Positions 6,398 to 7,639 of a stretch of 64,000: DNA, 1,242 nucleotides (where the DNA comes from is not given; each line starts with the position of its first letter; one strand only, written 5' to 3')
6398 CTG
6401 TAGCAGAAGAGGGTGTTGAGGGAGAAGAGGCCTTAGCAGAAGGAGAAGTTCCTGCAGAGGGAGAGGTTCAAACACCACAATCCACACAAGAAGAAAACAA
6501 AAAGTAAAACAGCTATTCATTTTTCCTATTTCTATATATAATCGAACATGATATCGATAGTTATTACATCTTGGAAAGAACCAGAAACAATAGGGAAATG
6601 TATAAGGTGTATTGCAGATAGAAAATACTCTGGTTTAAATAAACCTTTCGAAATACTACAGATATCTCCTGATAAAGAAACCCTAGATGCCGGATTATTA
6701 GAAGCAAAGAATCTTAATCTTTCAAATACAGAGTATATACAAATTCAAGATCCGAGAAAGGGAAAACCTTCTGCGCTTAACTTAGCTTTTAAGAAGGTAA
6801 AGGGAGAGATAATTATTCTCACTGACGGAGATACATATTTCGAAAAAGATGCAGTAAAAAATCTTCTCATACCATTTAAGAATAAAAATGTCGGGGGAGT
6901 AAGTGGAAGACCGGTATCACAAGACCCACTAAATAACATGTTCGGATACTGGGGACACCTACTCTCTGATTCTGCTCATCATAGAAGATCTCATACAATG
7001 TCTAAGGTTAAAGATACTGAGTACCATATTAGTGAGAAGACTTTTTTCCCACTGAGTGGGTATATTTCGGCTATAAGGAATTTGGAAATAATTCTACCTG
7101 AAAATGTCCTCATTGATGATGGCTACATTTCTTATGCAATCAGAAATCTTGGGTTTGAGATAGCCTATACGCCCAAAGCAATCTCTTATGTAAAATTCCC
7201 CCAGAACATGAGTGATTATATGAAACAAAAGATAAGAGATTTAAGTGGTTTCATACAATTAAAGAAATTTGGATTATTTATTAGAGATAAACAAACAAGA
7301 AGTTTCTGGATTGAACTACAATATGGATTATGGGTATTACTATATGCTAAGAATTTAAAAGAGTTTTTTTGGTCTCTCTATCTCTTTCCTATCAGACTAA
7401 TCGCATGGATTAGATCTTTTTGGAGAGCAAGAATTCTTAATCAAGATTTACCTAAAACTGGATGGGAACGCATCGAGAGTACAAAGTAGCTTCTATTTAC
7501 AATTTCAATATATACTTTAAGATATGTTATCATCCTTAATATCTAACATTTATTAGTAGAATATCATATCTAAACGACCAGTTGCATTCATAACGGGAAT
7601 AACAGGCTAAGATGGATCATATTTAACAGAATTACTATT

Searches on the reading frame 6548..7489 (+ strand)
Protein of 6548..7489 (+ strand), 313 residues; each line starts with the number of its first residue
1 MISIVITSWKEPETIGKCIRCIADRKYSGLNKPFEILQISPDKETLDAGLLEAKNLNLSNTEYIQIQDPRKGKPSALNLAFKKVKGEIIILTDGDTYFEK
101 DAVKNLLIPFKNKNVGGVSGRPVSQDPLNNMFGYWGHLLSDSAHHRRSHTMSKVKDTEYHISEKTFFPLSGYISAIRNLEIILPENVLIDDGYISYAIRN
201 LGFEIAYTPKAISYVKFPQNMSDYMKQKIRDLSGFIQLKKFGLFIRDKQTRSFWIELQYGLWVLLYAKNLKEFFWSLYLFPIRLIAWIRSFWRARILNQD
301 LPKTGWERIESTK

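Call 8: search_protein_families(library=pfam, proteins=[window:6548-7489:+])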
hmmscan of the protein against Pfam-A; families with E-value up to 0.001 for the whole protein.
window:6548-7489:+ (313 aa): 3 families
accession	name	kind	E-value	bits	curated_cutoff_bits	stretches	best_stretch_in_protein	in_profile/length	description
PF13641.12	Glyco_tranf_2_3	-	5.4e-15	56.5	27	1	2-231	3-227/230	Glycosyltransferase like family 2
PF00535.33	Glycos_transf_2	-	3e-11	44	23.3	1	3-125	1-118/168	Glycosyl transferase family 2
PF13632.12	Glyco_trans_2_3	-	6.2e-05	23.3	27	1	89-288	2-177/198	Glycosyl transferase family group 2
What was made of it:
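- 6548..7489 (+): GT2 glycosyltransferase, intact; a conserved Dojkabacteria backbone gene. PF13641 and PF00535 (call 8).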

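Call 9: find_encoding_contigs(protein=window:6548-7489:+, flank=10000, max_places=10)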
Protein window:6548-7489:+ (313 aa): 18 contigs read that carry it; 10 places shown.
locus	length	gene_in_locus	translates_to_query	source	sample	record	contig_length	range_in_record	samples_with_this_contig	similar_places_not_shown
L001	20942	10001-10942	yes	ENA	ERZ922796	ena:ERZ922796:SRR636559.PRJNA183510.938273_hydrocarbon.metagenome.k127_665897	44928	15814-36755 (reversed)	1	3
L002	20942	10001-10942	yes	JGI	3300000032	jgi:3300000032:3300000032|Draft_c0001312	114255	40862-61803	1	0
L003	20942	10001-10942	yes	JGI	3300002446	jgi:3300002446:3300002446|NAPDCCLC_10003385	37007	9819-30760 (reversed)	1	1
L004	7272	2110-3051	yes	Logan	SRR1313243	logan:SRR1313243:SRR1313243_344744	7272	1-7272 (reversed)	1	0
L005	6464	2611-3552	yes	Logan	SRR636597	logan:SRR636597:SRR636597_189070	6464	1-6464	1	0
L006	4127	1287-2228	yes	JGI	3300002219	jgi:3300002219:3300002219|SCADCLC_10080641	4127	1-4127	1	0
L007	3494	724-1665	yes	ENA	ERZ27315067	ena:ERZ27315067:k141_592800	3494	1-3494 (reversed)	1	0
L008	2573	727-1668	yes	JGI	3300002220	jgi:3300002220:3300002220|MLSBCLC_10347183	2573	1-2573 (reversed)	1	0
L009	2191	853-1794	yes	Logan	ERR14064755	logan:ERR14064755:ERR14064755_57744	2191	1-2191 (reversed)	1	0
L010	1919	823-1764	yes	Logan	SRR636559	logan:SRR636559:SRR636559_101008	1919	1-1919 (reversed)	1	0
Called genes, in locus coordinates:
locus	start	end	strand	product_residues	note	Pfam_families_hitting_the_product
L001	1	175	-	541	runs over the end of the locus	PF00118:Cpn60_TCP1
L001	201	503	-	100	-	PF00166:Cpn10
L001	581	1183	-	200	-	-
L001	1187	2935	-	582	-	PF03023:MurJ, PF13440:Polysacc_synt_3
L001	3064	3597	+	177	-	PF18912:DZR_2 (weak)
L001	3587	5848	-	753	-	PF13181:TPR_8 (faint)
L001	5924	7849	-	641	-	PF00012:HSP70, PF06723:MreB_Mbl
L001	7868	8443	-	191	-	PF01025:GrpE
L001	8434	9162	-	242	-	PF01628:HrcA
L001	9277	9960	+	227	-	PF01386:Ribosomal_L25p, PF14693:Ribosomal_TL5_C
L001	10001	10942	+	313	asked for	PF00535:Glycos_transf_2, PF13641:Glyco_tranf_2_3, PF13632:Glyco_trans_2_3 (weak)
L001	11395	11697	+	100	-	PF01370:Epimerase, PF16363:GDP_Man_Dehyd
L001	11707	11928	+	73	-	PF16363:GDP_Man_Dehyd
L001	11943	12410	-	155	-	PF00177:Ribosomal_S7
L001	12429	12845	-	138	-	PF00164:Ribosom_S12_S23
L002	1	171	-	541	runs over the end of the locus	PF00118:Cpn60_TCP1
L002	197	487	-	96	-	PF00166:Cpn10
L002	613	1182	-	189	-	-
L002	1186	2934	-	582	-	-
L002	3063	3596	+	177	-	PF18912:DZR_2 (weak)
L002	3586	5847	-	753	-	PF13181:TPR_8 (faint)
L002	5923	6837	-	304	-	PF00012:HSP70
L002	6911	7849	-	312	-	PF00012:HSP70, PF06723:MreB_Mbl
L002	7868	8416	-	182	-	PF01025:GrpE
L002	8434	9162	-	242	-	PF01628:HrcA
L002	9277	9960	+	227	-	PF01386:Ribosomal_L25p, PF14693:Ribosomal_TL5_C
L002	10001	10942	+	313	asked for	PF00535:Glycos_transf_2, PF13641:Glyco_tranf_2_3, PF13632:Glyco_trans_2_3 (weak)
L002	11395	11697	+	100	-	PF01370:Epimerase, PF16363:GDP_Man_Dehyd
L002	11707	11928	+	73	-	-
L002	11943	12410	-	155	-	PF00177:Ribosomal_S7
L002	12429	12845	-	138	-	PF00164:Ribosom_S12_S23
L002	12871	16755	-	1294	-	PF04997:RNA_pol_Rpb1_1, PF00623:RNA_pol_Rpb1_2, PF04983:RNA_pol_Rpb1_3, PF04998:RNA_pol_Rpb1_5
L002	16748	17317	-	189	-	PF00562:RNA_pol_Rpb2_6, PF04560:RNA_pol_Rpb2_7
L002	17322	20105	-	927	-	PF04563:RNA_pol_Rpb2_1, PF04561:RNA_pol_Rpb2_2, PF04565:RNA_pol_Rpb2_3, PF10385:RNA_pol_Rpb2_45, PF00562:RNA_pol_Rpb2_6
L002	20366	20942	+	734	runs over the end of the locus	PF13491:FtsK_4TM, PF17854:FtsK_alpha, PF01580:FtsK_SpoIIIE, PF09397:FtsK_gamma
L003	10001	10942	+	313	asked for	PF00535:Glycos_transf_2, PF13641:Glyco_tranf_2_3, PF13632:Glyco_trans_2_3 (weak)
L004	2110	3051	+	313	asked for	PF00535:Glycos_transf_2, PF13641:Glyco_tranf_2_3, PF13632:Glyco_trans_2_3 (weak)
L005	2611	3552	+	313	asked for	PF00535:Glycos_transf_2, PF13641:Glyco_tranf_2_3, PF13632:Glyco_trans_2_3 (weak)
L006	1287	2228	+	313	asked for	PF00535:Glycos_transf_2, PF13641:Glyco_tranf_2_3, PF13632:Glyco_trans_2_3 (weak)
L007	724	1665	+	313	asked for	PF00535:Glycos_transf_2, PF13641:Glyco_tranf_2_3, PF13632:Glyco_trans_2_3 (weak)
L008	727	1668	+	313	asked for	PF00535:Glycos_transf_2, PF13641:Glyco_tranf_2_3, PF13632:Glyco_trans_2_3 (weak)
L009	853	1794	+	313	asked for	PF00535:Glycos_transf_2, PF13641:Glyco_tranf_2_3, PF13632:Glyco_trans_2_3 (weak)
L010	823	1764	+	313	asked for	PF00535:Glycos_transf_2, PF13641:Glyco_tranf_2_3, PF13632:Glyco_trans_2_3 (weak)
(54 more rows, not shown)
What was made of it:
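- One assembly, L002 (JGI 3300000032), does show frameshift-like splits in dnaK and rpoB (call 9).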

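Call 30: find_homologous_proteins(query=window:6548-7489:+)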
Query window:6548-7489:+ (313 aa): 1080 proteins with E <= 0.001 among 2199 candidates; the best 120 are listed.
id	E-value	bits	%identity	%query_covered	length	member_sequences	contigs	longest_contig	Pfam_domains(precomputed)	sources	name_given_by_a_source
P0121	1.8e-193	660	90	100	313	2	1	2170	PF13641.13,PF00535.33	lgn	-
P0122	4.1e-191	652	90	100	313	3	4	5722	PF13632.13,PF13641.13,PF00535.33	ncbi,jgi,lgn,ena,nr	ncbi:glycosyltransferase [Candidatus Dojkabacteria bacterium]|nr:glycosyltransferase [Candidatus Doj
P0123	1.7e-143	496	69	100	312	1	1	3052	PF13632.13,PF13641.13,PF00535.33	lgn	-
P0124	2.5e-143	495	70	100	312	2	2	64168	PF13632.13,PF13641.13,PF00535.33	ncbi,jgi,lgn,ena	-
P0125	1.2e-142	493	68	100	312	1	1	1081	PF13632.13,PF13641.13,PF00535.33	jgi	-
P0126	1.5e-142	493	69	100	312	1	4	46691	PF13641.13,PF00535.33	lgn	-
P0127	3.0e-142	492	68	100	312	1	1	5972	PF13632.13,PF13641.13,PF00535.33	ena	-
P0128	5.3e-142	491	68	100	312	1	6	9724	PF13632.13,PF13641.13,PF00535.33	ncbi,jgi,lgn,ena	-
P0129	8.8e-142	490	68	100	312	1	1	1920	PF13632.13,PF13641.13,PF00535.33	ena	-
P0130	1.0e-141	490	68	100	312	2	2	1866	PF13632.13,PF13641.13,PF00535.33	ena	-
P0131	1.5e-141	489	68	100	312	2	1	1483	PF13632.13,PF13641.13,PF00535.33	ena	-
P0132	1.6e-141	489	68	100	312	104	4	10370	PF13632.13,PF13641.13,PF00535.33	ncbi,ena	-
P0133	1.9e-141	489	68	100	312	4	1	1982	PF13632.13,PF13641.13,PF00535.33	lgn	-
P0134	2.2e-141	489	68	100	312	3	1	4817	PF13632.13,PF13641.13,PF00535.33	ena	-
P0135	3.6e-141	488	68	100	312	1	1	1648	PF13632.13,PF13641.13,PF00535.33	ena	-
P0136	3.8e-141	488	67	100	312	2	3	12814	PF13632.13,PF13641.13,PF00535.33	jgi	jgi:cellulose synthase/poly-beta-1,6-N-acetylglucosamine synthase-like glycosyltransferase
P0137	4.7e-141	488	69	100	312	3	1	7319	PF13641.13,PF00535.33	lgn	-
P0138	6.8e-141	487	67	100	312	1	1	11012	PF13632.13,PF13641.13,PF00535.33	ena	-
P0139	7.1e-141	487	67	100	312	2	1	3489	PF13632.13,PF13641.13,PF00535.33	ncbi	-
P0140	7.3e-141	487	68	100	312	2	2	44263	PF13632.13,PF13641.13,PF00535.33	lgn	-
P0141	7.6e-141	487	66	100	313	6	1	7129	PF13632.13,PF13641.13,PF00535.33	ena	-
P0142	2.2e-140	485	67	100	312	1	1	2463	PF13632.13,PF13641.13,PF00535.33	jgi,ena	-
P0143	2.3e-140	485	67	100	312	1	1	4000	PF13632.13,PF13641.13,PF00535.33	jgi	jgi:cellulose synthase/poly-beta-1,6-N-acetylglucosamine synthase-like glycosyltransferase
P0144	2.5e-140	485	67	100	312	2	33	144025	PF13632.13,PF13641.13,PF00535.33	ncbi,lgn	-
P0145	5.6e-140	484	68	100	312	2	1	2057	PF13641.13,PF00535.33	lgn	-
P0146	1.4e-139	483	65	100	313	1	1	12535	PF13632.13,PF13641.13,PF00535.33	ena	-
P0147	1.7e-139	482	68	100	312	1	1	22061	PF13632.13,PF13506.14,PF13641.13,PF00535.33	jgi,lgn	jgi:cellulose synthase/poly-beta-1,6-N-acetylglucosamine synthase-like glycosyltransferase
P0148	2.6e-139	482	67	100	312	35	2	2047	PF13632.13,PF13641.13,PF00535.33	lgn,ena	-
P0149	5.3e-139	481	67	100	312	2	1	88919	PF13632.13,PF13641.13,PF00535.33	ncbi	-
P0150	8.8e-139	480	67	100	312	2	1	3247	PF13632.13,PF13641.13,PF00535.33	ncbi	-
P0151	1.0e-138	480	67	100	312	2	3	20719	PF13632.13,PF13641.13,PF00535.33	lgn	-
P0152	1.2e-138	480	67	100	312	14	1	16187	PF13632.13,PF13641.13,PF00535.33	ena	-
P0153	1.3e-138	480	65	100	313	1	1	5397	PF13632.13,PF13641.13,PF00535.33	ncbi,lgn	-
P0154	1.7e-138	479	68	100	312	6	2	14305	PF13632.13,PF13641.13,PF00535.33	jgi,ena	-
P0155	1.7e-138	479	67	100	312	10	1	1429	PF13632.13,PF13641.13,PF00535.33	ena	-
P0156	1.9e-138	479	68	100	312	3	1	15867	PF13641.13,PF00535.33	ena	-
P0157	4.2e-138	478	65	100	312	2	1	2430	PF13641.13,PF00535.33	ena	-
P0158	4.7e-138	478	66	100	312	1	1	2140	PF13632.13,PF13641.13,PF00535.33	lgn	-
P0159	8.3e-138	477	65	100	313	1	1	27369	PF13632.13,PF13641.13,PF00535.33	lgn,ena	-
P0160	3.9e-137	475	65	100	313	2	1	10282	PF13632.13,PF13641.13,PF00535.33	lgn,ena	-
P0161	5.3e-137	474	66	100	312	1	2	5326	PF13632.13,PF13641.13,PF00535.33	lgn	-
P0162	1.9e-136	472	65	100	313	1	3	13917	PF13632.13,PF13641.13,PF00535.33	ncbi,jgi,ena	jgi:cellulose synthase/poly-beta-1,6-N-acetylglucosamine synthase-like glycosyltransferase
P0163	2.3e-136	472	65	100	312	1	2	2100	PF13632.13,PF13641.13,PF00535.33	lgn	-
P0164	2.6e-136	472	63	100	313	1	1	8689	PF13632.13,PF13641.13,PF00535.33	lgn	-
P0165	3.5e-136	472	64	100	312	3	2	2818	PF13632.13,PF13641.13,PF00535.33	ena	-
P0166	5.0e-136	471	65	100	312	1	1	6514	PF13641.13,PF00535.33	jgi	-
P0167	8.1e-136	470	65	100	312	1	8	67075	PF13632.13,PF13641.13,PF00535.33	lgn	-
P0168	9.3e-136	470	66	100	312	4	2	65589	PF13632.13,PF13641.13,PF00535.33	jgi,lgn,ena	-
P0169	1.7e-135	469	66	100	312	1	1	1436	PF13632.13,PF13641.13,PF00535.33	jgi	-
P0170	1.9e-135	469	65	100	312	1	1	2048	PF13641.13,PF00535.33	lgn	-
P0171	2.5e-135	469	66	100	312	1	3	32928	PF13641.13,PF00535.33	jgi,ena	-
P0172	2.7e-135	469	66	100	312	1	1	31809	PF13632.13,PF13641.13,PF00535.33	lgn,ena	-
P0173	2.8e-135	469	65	100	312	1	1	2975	PF13632.13,PF13641.13,PF00535.33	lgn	-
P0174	3.1e-135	469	65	100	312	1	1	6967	PF13641.13,PF00535.33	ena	-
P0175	3.4e-135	468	65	100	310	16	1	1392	PF13632.13,PF13641.13,PF00535.33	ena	-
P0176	3.5e-135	468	65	100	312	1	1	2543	PF13641.13,PF00535.33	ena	-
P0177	4.5e-135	468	64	100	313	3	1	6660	PF13632.13,PF13641.13,PF00535.33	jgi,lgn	-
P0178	4.5e-135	468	64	100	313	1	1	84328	PF13632.13,PF13641.13,PF00535.33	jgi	jgi:cellulose synthase/poly-beta-1,6-N-acetylglucosamine synthase-like glycosyltransferase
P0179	5.4e-135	468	64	100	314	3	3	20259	PF13632.13,PF13641.13,PF00535.33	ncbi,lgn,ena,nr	ncbi:glycosyltransferase [bacterium]|nr:glycosyltransferase [bacterium]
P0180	6.6e-135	467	64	100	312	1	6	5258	PF13632.13,PF13641.13,PF00535.33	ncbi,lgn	-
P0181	9.3e-135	467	65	100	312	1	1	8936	PF13632.13,PF13641.13,PF00535.33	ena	-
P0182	2.0e-134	466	66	100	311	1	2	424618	PF13632.13,PF13641.13,PF00535.33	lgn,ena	-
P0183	2.0e-134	466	64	100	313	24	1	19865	PF13632.13,PF13641.13,PF00535.33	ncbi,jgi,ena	jgi:cellulose synthase/poly-beta-1,6-N-acetylglucosamine synthase-like glycosyltransferase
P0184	2.6e-134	465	67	100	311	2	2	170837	PF13632.13,PF13641.13,PF00535.33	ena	-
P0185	2.7e-134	465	63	100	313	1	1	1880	PF13632.13,PF13641.13,PF00535.33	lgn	-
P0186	3.3e-134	465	65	100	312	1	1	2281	PF13641.13,PF00535.33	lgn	-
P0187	3.9e-134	465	64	100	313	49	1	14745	PF13632.13,PF13641.13,PF00535.33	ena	-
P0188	4.9e-134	465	65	100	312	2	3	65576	PF13632.13,PF13641.13,PF00535.33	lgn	-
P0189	6.3e-134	464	65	100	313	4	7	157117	PF13632.13,PF13641.13,PF00535.33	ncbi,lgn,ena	-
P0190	8.1e-134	464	65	100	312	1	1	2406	PF13632.13,PF13641.13,PF00535.33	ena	-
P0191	8.6e-134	464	64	100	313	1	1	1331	PF13632.13,PF13641.13,PF00535.33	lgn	-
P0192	1.2e-133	463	65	100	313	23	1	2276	PF13632.13,PF13641.13,PF00535.33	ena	-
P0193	1.3e-133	463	62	100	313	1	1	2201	PF13632.13,PF13641.13,PF00535.33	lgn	-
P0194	1.7e-133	463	64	100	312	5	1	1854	PF13632.13,PF13641.13,PF00535.33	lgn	-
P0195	1.7e-133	463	63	100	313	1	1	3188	PF13632.13,PF13641.13,PF00535.33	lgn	-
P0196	1.8e-133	463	65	100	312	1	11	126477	PF13641.13,PF00535.33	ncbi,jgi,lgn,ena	jgi:cellulose synthase/poly-beta-1,6-N-acetylglucosamine synthase-like glycosyltransferase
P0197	1.8e-133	463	65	100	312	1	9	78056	PF13641.13,PF00535.33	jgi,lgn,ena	-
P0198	2.2e-133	462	63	100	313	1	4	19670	PF13632.13,PF13641.13,PF00535.33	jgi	-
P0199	2.5e-133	462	65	100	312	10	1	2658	PF13632.13,PF13641.13,PF00535.33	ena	-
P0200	2.8e-133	462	64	100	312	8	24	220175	PF13632.13,PF13641.13,PF00535.33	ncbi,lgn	-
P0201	3.0e-133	462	65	100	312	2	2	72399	PF13641.13,PF00535.33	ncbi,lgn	-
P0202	3.8e-133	462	64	100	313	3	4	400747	PF13632.13,PF13641.13,PF00535.33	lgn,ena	-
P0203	5.3e-133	461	64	100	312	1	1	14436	PF13632.13,PF13641.13,PF00535.33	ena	-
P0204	5.6e-133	461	64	100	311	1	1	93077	PF13632.13,PF13641.13,PF00535.33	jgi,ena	-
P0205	5.7e-133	461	63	100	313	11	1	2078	PF13632.13,PF13641.13,PF00535.33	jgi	jgi:cellulose synthase/poly-beta-1,6-N-acetylglucosamine synthase-like glycosyltransferase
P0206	5.9e-133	461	63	100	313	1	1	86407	PF13632.13,PF13641.13,PF00535.33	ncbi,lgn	-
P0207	6.2e-133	461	63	100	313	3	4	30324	PF13632.13,PF13641.13,PF00535.33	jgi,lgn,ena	jgi:cellulose synthase/poly-beta-1,6-N-acetylglucosamine synthase-like glycosyltransferase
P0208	7.1e-133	461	63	100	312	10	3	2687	PF13632.13,PF13641.13,PF00535.33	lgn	-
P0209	8.2e-133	461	64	100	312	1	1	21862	PF13632.13,PF13641.13,PF00535.33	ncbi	-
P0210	1.1e-132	460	64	100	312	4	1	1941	PF13632.13,PF13641.13,PF00535.33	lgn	-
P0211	1.1e-132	460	64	100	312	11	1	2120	PF13632.13,PF13641.13,PF00535.33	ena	-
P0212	1.1e-132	460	62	100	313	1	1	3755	PF13632.13,PF13641.13,PF00535.33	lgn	-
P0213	1.5e-132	460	62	100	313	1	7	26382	PF13632.13,PF13641.13,PF00535.33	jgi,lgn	-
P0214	1.5e-132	460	63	100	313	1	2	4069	PF13632.13,PF13641.13,PF00535.33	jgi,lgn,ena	-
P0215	1.8e-132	459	63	100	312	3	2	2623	PF13632.13,PF13641.13,PF00535.33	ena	-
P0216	1.9e-132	459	64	100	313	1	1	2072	PF13632.13,PF13641.13,PF00535.33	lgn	-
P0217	1.9e-132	459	64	100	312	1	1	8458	PF13632.13,PF13641.13,PF00535.33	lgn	-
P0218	2.0e-132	459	64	100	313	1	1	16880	PF13632.13,PF13641.13,PF00535.33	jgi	jgi:cellulose synthase/poly-beta-1,6-N-acetylglucosamine synthase-like glycosyltransferase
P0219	2.0e-132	459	64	100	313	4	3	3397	PF13632.13,PF13641.13,PF00535.33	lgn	-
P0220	2.2e-132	459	64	100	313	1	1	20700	PF13632.13,PF13641.13,PF00535.33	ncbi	-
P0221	2.4e-132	459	65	100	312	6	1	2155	PF13641.13,PF00535.33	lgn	-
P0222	2.8e-132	459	63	100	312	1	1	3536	PF13632.13,PF13641.13,PF00535.33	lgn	-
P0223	2.9e-132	459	64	100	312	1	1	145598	PF13641.13,PF00535.33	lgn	-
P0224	3.0e-132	459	64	100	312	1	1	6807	PF13632.13,PF13641.13,PF00535.33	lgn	-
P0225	3.1e-132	459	64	100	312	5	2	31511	PF13632.13,PF13641.13,PF00535.33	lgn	-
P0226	3.4e-132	459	63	100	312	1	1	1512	PF13641.13,PF00535.33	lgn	-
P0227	4.0e-132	458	65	100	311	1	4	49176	PF13632.13,PF13641.13,PF00535.33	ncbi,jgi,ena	-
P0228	4.3e-132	458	63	100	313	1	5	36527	PF13632.13,PF13641.13,PF00535.33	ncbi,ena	-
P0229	4.6e-132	458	64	100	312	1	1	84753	PF13632.13,PF13641.13,PF00535.33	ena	-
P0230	4.9e-132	458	63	100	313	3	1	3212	PF13632.13,PF13641.13,PF00535.33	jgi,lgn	-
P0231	5.0e-132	458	63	100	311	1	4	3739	PF13632.13,PF13641.13,PF00535.33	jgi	jgi:poly-beta-1,6-N-acetyl-D-glucosamine synthase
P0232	5.1e-132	458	64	100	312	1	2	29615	PF13632.13,PF13641.13,PF00535.33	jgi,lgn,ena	jgi:cellulose synthase/poly-beta-1,6-N-acetylglucosamine synthase-like glycosyltransferase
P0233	5.3e-132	458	64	100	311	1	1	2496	PF13632.13,PF13641.13,PF00535.33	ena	-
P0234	6.0e-132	458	64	100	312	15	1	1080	PF13641.13,PF00535.33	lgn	-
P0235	6.3e-132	458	62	100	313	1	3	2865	PF13632.13,PF13641.13,PF00535.33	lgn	-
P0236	6.6e-132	458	63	100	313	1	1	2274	PF13632.13,PF13641.13,PF00535.33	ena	-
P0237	7.9e-132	457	64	100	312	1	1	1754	PF13632.13,PF13641.13,PF00535.33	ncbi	-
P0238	8.2e-132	457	63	100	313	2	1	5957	PF13632.13,PF13641.13,PF00535.33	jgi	-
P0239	1.0e-131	457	62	100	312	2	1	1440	PF13632.13,PF13641.13,PF00535.33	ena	-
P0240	1.3e-131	457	63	100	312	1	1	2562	PF13632.13,PF13641.13,PF00535.33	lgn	-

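Call 31: find_encoding_contigs(protein=P0122, flank=6000, max_places=6)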
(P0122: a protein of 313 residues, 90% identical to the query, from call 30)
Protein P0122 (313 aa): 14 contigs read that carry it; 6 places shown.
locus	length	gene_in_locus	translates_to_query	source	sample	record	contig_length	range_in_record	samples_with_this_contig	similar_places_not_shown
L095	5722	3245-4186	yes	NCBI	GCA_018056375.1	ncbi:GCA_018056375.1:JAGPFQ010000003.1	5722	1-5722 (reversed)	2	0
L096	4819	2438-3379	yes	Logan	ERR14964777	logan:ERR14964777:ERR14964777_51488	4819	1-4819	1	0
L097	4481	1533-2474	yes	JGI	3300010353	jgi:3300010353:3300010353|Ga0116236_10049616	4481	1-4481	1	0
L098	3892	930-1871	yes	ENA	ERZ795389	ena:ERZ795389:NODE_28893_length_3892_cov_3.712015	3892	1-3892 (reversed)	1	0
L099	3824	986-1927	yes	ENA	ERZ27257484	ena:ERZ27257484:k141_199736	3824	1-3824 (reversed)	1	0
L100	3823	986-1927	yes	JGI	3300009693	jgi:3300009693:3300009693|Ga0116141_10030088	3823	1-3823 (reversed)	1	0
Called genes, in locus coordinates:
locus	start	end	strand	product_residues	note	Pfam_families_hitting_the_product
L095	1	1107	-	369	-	PF00012:HSP70, PF06723:MreB_Mbl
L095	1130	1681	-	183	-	PF01025:GrpE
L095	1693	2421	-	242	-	PF01628:HrcA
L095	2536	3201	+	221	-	PF01386:Ribosomal_L25p, PF14693:Ribosomal_TL5_C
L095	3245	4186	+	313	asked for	PF00535:Glycos_transf_2, PF13641:Glyco_tranf_2_3, PF13632:Glyco_trans_2_3 (weak)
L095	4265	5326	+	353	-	PF01370:Epimerase, PF16363:GDP_Man_Dehyd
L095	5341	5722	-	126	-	PF00177:Ribosomal_S7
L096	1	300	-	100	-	?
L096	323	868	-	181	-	PF01025:GrpE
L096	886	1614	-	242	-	PF01628:HrcA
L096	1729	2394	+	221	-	PF01386:Ribosomal_L25p, PF14693:Ribosomal_TL5_C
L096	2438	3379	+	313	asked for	PF00535:Glycos_transf_2, PF13641:Glyco_tranf_2_3, PF13632:Glyco_trans_2_3 (weak)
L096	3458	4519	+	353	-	PF01370:Epimerase, PF16363:GDP_Man_Dehyd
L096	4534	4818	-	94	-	?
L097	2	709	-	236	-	?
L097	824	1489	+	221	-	PF01386:Ribosomal_L25p, PF14693:Ribosomal_TL5_C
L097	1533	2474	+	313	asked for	PF00535:Glycos_transf_2, PF13641:Glyco_tranf_2_3, PF13632:Glyco_trans_2_3 (weak)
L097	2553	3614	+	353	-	PF01370:Epimerase, PF16363:GDP_Man_Dehyd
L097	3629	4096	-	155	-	PF00177:Ribosomal_S7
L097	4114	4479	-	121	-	?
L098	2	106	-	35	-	?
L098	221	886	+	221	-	PF01386:Ribosomal_L25p, PF14693:Ribosomal_TL5_C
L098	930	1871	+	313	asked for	PF00535:Glycos_transf_2, PF13641:Glyco_tranf_2_3, PF13632:Glyco_trans_2_3 (weak)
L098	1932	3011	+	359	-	PF01370:Epimerase, PF16363:GDP_Man_Dehyd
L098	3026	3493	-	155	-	PF00177:Ribosomal_S7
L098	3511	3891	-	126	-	?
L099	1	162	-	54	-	?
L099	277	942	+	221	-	PF01386:Ribosomal_L25p, PF14693:Ribosomal_TL5_C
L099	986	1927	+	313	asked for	PF00535:Glycos_transf_2, PF13641:Glyco_tranf_2_3, PF13632:Glyco_trans_2_3 (weak)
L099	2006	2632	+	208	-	PF01370:Epimerase, PF16363:GDP_Man_Dehyd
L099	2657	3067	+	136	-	PF01370:Epimerase (weak), PF16363:GDP_Man_Dehyd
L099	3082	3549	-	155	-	PF00177:Ribosomal_S7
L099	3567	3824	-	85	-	?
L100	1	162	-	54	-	?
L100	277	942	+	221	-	PF01386:Ribosomal_L25p, PF14693:Ribosomal_TL5_C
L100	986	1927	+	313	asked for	PF00535:Glycos_transf_2, PF13641:Glyco_tranf_2_3, PF13632:Glyco_trans_2_3 (weak)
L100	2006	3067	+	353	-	PF01370:Epimerase, PF16363:GDP_Man_Dehyd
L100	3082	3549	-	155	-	PF00177:Ribosomal_S7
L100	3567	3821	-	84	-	?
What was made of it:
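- Dojkabacteria), L096, L097, L098 and L100 carry rplY-GT2-gmd-rpsG (call 31).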
